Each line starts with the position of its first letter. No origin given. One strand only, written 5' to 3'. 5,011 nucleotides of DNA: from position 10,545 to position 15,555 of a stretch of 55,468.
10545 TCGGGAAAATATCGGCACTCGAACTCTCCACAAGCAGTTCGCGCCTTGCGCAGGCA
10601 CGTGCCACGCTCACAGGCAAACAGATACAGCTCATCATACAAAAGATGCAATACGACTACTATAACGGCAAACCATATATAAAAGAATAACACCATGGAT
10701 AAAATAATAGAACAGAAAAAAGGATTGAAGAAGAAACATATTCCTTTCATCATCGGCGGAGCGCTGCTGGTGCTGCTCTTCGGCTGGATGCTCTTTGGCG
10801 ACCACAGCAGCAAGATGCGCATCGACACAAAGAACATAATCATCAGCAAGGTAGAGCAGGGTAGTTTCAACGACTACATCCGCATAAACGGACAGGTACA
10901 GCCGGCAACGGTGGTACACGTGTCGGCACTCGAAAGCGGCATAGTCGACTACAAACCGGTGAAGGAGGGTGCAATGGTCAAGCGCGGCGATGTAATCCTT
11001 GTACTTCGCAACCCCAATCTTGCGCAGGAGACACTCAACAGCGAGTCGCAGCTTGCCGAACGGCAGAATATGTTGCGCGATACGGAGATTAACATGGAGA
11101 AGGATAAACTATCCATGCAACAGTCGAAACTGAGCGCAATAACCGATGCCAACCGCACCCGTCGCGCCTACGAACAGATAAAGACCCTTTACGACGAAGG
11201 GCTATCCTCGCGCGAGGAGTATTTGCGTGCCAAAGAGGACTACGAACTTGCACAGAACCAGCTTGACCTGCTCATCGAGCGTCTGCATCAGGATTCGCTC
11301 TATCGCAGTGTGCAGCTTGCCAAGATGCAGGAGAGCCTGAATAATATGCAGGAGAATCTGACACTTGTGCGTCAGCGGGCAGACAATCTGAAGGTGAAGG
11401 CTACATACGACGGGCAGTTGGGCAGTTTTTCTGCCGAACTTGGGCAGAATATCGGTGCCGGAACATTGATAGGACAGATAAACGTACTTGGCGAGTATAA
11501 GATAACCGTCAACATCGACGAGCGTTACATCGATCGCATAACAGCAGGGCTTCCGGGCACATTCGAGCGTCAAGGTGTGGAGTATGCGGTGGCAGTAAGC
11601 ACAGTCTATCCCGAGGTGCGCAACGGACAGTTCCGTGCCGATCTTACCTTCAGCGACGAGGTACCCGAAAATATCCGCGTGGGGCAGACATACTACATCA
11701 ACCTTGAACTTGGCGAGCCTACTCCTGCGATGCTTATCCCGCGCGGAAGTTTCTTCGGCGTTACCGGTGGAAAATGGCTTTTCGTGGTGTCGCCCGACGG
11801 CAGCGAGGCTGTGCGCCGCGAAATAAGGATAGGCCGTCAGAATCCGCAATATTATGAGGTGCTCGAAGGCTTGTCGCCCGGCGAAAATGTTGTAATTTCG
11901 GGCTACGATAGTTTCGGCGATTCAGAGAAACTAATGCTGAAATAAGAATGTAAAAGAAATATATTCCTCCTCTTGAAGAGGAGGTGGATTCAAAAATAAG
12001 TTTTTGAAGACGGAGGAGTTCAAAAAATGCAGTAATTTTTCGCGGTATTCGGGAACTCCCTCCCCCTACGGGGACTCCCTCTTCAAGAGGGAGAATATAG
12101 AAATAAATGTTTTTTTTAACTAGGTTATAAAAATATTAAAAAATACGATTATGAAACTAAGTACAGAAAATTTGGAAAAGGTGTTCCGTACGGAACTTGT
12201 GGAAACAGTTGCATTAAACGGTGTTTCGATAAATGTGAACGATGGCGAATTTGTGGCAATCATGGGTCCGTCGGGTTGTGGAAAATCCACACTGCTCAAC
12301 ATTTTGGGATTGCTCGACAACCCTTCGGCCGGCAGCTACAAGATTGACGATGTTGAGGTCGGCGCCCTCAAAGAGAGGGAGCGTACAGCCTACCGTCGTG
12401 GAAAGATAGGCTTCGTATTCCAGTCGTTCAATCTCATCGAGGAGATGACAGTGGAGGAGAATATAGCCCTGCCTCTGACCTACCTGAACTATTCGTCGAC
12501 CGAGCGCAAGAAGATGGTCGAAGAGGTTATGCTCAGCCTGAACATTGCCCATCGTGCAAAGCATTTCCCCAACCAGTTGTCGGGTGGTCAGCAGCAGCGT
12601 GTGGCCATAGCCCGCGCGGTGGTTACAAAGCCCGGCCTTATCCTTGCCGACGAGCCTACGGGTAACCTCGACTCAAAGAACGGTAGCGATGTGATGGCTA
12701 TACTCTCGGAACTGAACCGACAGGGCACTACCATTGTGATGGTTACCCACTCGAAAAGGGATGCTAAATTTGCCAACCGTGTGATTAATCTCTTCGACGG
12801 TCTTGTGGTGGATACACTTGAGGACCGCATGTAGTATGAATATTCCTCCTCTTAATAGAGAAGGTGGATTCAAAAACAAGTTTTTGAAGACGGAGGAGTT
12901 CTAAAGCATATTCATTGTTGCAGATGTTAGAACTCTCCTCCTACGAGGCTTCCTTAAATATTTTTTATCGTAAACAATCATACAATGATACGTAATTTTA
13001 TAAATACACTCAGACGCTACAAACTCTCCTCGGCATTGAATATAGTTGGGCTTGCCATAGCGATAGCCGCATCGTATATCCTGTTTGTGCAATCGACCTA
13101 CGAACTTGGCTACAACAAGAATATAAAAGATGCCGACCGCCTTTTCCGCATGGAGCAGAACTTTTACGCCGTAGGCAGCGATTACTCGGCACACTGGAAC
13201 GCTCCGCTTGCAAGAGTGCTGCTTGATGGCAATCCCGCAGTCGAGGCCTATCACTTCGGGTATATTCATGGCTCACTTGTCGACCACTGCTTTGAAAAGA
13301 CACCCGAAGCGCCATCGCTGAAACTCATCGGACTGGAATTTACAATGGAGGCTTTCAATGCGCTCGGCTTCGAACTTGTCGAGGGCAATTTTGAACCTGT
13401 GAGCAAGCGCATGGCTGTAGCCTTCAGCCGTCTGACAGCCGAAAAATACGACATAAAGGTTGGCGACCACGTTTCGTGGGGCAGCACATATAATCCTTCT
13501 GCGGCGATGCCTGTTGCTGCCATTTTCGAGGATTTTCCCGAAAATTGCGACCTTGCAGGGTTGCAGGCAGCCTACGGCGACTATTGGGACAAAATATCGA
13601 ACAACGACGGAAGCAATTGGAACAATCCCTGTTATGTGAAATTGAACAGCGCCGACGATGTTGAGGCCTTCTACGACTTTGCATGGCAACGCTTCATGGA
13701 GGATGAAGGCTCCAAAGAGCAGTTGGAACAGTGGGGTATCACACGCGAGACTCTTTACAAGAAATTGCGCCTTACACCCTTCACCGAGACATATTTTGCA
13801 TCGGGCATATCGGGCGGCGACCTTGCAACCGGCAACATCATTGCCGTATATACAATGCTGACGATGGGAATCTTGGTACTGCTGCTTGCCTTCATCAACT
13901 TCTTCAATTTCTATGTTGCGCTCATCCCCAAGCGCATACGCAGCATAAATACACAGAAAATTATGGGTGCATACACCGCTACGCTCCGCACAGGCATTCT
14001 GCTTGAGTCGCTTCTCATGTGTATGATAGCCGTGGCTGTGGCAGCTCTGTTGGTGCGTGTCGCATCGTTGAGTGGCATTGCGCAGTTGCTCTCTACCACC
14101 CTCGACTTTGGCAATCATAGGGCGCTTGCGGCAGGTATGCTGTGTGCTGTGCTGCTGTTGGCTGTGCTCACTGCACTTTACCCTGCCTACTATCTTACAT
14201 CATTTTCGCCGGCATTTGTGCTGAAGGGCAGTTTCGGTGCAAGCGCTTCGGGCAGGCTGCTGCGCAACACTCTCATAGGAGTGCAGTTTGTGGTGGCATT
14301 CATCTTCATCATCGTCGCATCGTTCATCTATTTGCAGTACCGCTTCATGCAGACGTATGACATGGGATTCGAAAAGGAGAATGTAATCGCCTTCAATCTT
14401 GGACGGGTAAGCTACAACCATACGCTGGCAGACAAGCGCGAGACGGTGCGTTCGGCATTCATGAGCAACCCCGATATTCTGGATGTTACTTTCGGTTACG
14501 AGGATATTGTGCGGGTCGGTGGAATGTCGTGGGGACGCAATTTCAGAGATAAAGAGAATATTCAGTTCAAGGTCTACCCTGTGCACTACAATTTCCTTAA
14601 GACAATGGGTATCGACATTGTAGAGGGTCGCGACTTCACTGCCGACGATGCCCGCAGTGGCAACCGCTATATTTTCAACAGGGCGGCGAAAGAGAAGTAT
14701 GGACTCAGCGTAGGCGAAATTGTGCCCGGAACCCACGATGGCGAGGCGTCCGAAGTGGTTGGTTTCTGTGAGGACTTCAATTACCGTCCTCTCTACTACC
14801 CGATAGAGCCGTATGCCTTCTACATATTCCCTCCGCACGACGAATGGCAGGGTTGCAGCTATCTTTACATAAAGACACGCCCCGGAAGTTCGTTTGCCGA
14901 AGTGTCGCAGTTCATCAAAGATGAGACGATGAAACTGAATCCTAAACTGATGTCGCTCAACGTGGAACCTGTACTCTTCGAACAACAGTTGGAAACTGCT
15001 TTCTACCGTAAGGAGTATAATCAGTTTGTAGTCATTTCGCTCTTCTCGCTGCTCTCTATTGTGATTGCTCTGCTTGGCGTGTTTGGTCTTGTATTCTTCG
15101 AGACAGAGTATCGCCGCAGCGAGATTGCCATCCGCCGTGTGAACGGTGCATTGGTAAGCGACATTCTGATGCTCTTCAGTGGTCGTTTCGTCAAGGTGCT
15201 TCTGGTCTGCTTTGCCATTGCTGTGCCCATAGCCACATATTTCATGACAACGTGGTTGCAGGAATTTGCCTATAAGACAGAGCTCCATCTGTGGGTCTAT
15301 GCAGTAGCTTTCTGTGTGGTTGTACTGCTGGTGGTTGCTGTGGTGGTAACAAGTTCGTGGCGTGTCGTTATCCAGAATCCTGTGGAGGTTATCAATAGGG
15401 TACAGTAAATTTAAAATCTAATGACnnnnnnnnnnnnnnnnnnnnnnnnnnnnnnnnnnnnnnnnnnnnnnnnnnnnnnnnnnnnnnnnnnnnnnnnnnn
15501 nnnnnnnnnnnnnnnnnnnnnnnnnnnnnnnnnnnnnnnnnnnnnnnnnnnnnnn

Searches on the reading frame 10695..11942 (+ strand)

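Call 74: search_protein_families(library=pfam, proteins=[window:10695-11942:+], max_evalue=0.00001)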
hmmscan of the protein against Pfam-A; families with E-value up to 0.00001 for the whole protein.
window:10695-11942:+ (416 aa): 2 families
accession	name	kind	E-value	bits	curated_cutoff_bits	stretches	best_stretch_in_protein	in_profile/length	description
PF13437.12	HlyD_3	-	1e-10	42.7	22.2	1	233-330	1-106/106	HlyD family secretion protein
PF16576.10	HlyD_D23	-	2.1e-07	30.9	30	0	172-309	59-189/214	Barrel-sandwich domain of CusB or HlyD membrane-fusion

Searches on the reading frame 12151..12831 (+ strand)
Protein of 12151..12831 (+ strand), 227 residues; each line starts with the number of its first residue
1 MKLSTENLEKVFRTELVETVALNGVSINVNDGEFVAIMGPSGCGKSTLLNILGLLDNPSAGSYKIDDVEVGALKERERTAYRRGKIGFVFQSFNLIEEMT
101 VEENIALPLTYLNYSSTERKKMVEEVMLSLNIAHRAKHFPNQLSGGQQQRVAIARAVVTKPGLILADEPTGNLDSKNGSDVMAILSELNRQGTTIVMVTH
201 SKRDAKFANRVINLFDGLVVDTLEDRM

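Call 74: search_protein_families(library=pfam, proteins=[window:12151-12831:+], max_evalue=0.00001)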
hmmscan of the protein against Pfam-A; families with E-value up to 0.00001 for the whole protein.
window:12151-12831:+ (227 aa): 3 families
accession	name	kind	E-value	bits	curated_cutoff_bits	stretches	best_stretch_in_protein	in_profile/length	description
PF00005.33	ABC_tran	-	1e-35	123.7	25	1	22-170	1-136/137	ABC transporter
PF02463.25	SMC_N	-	9.4e-08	32.2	40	1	32-215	24-212/220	RecF/RecN/SMC N terminal domain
PF13304.12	AAA_21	-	4.5e-07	30.7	27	0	34-93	1-63/304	AAA domain, putative AbiEii toxin, Type IV TA system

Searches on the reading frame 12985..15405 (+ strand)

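Call 75: search_protein_families(library=pfam, proteins=[window:12985-15405:+], max_evalue=0.00001)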
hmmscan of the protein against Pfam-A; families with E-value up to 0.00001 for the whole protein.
window:12985-15405:+ (807 aa): 2 families
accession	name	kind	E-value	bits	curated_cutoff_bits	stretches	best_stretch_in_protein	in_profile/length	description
PF12704.14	MacB_PCD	-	9.3e-16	59.2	27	2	431-644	6-204/207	MacB-like periplasmic core domain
PF02687.27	FtsX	-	1.2e-13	51.5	25.5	2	294-409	3-120/120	FtsX-like permease C-terminal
